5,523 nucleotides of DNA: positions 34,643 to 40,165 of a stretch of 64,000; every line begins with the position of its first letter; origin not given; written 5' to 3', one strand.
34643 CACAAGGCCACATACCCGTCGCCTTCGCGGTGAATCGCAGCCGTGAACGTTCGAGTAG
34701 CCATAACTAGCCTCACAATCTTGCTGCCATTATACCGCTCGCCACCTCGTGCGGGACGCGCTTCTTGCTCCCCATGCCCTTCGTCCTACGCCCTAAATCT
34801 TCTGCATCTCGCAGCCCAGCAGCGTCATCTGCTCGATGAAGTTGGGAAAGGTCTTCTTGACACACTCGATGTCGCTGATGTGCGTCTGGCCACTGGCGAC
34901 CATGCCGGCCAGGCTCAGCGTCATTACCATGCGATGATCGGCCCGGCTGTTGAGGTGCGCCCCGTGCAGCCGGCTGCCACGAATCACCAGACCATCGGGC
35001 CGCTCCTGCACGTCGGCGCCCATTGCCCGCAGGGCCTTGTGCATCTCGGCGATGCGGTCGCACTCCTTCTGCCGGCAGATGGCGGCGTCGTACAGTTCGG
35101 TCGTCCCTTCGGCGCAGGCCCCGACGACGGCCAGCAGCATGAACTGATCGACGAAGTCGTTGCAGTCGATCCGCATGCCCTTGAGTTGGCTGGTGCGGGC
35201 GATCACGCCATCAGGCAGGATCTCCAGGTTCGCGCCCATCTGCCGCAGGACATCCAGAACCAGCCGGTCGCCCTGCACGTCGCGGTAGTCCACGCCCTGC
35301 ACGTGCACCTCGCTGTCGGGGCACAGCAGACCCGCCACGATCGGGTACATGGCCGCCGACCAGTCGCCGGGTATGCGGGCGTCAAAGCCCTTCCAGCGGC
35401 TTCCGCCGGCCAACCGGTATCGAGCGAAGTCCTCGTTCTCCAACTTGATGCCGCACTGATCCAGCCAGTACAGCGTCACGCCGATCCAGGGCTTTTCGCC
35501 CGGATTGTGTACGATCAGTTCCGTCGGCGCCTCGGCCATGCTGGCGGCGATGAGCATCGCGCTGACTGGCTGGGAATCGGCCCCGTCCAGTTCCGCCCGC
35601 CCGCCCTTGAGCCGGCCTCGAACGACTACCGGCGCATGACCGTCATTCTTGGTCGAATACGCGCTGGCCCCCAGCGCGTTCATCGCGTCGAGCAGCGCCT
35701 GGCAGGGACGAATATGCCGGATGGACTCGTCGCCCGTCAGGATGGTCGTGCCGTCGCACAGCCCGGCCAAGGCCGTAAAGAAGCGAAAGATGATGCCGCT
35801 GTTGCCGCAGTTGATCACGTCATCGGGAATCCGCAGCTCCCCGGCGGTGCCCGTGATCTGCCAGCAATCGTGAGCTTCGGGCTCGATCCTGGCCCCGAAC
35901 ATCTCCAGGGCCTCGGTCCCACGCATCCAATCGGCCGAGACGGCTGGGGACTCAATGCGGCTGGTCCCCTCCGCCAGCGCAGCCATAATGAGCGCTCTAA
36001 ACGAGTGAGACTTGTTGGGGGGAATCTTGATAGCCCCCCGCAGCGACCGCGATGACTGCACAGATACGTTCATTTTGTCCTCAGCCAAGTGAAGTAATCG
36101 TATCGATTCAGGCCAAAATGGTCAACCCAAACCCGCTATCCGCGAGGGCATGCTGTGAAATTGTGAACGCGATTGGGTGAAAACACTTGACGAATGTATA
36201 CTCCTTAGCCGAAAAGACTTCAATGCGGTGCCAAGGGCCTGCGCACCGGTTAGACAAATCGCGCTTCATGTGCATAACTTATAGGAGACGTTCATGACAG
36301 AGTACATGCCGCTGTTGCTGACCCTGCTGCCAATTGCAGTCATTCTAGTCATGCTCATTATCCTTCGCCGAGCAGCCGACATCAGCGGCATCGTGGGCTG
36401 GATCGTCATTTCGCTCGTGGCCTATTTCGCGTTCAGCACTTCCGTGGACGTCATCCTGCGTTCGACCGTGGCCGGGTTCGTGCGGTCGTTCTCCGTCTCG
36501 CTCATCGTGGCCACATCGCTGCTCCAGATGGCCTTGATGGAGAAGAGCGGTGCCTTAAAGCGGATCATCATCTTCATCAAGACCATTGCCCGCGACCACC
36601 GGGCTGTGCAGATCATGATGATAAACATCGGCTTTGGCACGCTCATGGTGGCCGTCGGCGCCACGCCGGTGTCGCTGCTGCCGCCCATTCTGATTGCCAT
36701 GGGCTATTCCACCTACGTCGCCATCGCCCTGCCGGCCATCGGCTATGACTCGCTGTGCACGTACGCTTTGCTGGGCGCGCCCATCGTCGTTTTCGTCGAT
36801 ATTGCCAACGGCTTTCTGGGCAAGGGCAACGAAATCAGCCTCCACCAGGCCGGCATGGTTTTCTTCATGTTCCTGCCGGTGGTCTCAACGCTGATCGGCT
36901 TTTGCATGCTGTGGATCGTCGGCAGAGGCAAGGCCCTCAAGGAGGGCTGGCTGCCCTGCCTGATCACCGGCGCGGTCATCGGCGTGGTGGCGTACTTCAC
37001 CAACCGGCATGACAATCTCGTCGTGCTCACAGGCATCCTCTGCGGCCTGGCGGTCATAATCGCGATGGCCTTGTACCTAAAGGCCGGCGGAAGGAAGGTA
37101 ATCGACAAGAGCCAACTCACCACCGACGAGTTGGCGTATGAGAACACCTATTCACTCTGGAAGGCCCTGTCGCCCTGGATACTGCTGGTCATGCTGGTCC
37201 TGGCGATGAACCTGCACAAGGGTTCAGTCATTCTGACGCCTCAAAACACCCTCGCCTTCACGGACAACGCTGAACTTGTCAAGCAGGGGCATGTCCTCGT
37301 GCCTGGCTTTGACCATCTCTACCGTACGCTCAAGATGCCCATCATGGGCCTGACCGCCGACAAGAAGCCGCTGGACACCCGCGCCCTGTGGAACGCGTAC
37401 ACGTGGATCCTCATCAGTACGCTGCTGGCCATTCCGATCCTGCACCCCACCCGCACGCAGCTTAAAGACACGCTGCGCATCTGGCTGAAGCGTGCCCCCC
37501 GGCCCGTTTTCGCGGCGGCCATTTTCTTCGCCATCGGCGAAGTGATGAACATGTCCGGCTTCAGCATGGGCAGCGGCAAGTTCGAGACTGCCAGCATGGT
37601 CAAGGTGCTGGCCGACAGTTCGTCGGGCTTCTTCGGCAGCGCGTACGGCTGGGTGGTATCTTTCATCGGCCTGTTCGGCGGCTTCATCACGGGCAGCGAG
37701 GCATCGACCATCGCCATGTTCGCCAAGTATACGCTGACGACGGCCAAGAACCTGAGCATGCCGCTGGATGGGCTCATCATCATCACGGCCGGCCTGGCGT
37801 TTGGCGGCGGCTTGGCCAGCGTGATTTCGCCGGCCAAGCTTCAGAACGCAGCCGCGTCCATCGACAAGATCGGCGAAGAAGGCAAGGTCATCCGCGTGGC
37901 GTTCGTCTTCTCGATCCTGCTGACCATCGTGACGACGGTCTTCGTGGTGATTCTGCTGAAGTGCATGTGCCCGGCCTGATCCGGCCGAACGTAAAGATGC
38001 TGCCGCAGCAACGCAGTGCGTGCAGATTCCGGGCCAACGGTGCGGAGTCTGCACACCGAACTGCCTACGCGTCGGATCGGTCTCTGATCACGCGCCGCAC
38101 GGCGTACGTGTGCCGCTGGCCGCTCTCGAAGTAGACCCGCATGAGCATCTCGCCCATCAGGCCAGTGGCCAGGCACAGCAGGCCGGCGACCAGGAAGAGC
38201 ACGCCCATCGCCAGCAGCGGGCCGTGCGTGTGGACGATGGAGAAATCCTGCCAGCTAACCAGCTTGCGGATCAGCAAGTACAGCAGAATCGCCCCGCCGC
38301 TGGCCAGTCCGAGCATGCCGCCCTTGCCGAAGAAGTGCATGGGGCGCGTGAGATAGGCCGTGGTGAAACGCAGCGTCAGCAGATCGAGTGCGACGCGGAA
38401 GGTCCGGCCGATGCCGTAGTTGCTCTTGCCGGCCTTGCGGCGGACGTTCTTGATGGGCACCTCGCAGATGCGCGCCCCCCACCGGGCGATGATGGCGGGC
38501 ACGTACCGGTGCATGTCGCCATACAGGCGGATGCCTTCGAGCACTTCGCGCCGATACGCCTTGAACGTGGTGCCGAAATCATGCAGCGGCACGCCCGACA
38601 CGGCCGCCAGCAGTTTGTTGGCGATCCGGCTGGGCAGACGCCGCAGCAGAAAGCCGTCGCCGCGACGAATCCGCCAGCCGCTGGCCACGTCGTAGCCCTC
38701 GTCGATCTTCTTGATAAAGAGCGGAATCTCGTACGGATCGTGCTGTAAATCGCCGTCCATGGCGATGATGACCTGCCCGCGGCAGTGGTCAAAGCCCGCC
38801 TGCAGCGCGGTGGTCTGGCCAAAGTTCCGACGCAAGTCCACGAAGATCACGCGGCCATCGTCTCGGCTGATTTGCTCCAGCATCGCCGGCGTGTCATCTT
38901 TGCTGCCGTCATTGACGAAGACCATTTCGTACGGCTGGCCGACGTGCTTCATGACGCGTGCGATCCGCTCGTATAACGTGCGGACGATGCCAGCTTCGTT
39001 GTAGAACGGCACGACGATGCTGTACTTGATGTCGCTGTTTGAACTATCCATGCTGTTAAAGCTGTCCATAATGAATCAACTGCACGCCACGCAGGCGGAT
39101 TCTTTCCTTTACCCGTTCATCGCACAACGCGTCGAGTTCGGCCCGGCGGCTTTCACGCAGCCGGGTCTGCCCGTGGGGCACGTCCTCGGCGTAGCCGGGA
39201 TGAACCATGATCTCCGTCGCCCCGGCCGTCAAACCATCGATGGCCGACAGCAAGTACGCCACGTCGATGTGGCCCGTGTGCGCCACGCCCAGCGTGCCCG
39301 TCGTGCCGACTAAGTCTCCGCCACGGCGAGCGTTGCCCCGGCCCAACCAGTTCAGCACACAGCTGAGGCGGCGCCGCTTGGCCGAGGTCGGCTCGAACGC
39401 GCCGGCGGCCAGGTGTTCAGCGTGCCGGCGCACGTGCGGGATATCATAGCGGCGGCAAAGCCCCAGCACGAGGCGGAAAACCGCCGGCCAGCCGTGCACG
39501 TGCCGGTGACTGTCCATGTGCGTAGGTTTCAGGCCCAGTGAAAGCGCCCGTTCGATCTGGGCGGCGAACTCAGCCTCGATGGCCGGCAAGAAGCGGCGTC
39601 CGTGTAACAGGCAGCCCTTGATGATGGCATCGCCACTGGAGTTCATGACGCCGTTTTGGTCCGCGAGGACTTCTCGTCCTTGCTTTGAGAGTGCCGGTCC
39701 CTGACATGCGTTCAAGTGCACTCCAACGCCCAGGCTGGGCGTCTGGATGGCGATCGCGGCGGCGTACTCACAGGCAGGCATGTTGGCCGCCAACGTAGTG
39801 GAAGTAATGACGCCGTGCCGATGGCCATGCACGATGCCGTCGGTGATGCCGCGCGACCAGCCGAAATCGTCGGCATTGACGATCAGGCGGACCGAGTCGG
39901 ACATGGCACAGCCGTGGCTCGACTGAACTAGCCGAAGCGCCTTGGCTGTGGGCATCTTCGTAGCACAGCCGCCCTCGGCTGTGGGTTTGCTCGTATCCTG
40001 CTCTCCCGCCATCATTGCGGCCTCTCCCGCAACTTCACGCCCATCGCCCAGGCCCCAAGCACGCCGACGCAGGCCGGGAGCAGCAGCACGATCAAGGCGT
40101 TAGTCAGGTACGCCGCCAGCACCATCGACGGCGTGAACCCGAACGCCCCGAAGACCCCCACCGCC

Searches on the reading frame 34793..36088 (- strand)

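Call 15: search_protein_families(library=pfam, proteins=[window:34793-36088:-], max_evalue=0.00001)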
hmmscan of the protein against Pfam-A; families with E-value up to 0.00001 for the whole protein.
window:34793-36088:- (431 aa): 1 family
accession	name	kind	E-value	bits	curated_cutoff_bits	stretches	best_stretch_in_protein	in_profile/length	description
PF00275.25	EPSP_synthase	-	4.6e-97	325.8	22.8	1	11-421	2-417/417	EPSP synthase (3-phosphoshikimate 1-carboxyvinyltransferase)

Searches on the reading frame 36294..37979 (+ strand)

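Call 14: search_protein_families(library=pfam, proteins=[window:36294-37979:+], max_evalue=0.00001)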
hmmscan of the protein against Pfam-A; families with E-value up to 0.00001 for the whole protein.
window:36294-37979:+ (561 aa): 1 family
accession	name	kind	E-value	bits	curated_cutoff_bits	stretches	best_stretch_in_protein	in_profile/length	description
PF02652.20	Lactate_perm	-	5.7e-43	147.9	27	1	7-553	3-521/522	L-lactate permease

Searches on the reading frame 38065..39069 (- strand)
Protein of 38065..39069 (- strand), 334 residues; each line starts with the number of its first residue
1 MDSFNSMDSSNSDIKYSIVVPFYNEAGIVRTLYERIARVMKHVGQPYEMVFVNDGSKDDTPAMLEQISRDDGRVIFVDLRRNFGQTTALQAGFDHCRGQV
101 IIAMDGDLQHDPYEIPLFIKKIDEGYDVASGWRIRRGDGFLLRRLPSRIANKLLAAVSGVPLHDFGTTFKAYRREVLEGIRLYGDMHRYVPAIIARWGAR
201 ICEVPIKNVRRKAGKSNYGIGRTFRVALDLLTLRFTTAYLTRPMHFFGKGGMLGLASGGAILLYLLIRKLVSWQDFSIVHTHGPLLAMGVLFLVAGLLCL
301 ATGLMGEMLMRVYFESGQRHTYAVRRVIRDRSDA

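Call 14: search_protein_families(library=pfam, proteins=[window:38065-39069:-], max_evalue=0.00001)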
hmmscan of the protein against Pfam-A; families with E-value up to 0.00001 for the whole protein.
window:38065-39069:- (334 aa): 2 families
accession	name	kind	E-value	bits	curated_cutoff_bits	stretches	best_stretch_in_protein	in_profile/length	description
PF00535.33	Glycos_transf_2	-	1.2e-35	123.4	23.3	1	17-179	1-166/168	Glycosyl transferase family 2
PF10111.15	Glyco_tranf_2_2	-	2.3e-07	31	27.3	1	17-108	1-92/276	Glycosyltransferase like family 2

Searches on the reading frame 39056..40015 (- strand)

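Call 14: search_protein_families(library=pfam, proteins=[window:39056-40015:-], max_evalue=0.00001)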
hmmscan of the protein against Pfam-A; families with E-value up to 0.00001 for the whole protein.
window:39056-40015:- (319 aa): 1 family
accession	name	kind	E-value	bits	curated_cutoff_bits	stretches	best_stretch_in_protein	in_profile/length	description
PF04794.17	YdjC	-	4e-58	197.8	29.7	1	43-306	1-264/266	YdjC-like protein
